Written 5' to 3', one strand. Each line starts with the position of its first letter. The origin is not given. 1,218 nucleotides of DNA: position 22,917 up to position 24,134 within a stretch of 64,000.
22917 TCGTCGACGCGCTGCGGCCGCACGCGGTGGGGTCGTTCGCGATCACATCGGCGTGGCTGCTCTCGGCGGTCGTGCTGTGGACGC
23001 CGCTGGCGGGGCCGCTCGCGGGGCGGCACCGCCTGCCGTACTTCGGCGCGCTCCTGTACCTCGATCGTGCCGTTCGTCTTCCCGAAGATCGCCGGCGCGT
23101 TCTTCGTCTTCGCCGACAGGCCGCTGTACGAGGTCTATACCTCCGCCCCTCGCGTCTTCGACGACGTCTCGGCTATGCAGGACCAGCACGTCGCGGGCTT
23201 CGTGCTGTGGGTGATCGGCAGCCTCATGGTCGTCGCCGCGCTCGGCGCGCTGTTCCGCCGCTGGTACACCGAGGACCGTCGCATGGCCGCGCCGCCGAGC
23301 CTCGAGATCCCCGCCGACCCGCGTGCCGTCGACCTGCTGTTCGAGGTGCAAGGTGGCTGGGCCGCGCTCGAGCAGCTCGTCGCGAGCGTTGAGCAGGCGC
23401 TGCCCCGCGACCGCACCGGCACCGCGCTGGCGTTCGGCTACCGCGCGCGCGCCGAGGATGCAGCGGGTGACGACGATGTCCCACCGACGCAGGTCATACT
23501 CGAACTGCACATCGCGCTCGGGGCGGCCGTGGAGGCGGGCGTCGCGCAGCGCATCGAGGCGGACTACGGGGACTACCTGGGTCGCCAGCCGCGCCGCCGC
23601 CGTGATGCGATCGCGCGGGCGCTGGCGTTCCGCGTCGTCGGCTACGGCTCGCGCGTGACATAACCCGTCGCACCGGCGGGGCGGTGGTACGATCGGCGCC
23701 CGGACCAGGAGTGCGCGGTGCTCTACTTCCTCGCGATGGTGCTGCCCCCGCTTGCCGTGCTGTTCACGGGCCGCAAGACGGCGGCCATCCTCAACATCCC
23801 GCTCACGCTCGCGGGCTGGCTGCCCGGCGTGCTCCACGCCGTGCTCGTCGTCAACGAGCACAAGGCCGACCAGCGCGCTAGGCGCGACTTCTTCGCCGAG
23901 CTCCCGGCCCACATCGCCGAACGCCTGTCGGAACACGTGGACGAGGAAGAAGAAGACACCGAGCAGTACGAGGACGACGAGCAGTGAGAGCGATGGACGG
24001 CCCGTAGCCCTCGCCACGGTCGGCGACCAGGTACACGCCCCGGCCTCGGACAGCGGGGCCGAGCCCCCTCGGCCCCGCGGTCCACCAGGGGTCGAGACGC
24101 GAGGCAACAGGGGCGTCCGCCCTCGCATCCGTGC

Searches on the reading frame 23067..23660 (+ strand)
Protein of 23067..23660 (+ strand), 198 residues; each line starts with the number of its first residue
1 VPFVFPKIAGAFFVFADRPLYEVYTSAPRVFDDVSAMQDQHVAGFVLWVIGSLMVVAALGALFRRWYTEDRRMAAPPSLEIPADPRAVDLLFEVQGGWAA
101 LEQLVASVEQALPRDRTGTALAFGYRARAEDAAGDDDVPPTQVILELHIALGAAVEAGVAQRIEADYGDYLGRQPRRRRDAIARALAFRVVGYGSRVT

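Call 58: search_protein_families(library=pfam, proteins=[window:23067-23660:+], max_evalue=0.001)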
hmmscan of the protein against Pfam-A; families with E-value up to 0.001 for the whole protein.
window:23067-23660:+ (198 aa): 1 family
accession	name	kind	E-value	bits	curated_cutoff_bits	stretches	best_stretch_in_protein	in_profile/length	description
PF09678.15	Caa3_CtaG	-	7.6e-12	45.6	27.7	1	4-68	174-236/237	Cytochrome c oxidase caa3 assembly factor (Caa3_CtaG)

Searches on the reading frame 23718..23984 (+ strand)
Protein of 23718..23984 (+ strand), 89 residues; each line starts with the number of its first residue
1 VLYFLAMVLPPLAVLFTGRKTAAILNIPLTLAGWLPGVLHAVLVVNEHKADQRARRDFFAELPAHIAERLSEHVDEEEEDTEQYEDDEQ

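Call 58: search_protein_families(library=pfam, proteins=[window:23718-23984:+], max_evalue=0.001)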
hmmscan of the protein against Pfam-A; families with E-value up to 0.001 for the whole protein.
window:23718-23984:+ (89 aa): 1 family
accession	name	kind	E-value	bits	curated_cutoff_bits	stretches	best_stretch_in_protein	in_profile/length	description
PF01679.22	Pmp3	-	2.4e-11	43.9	22.9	1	1-45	3-48/49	Proteolipid membrane potential modulator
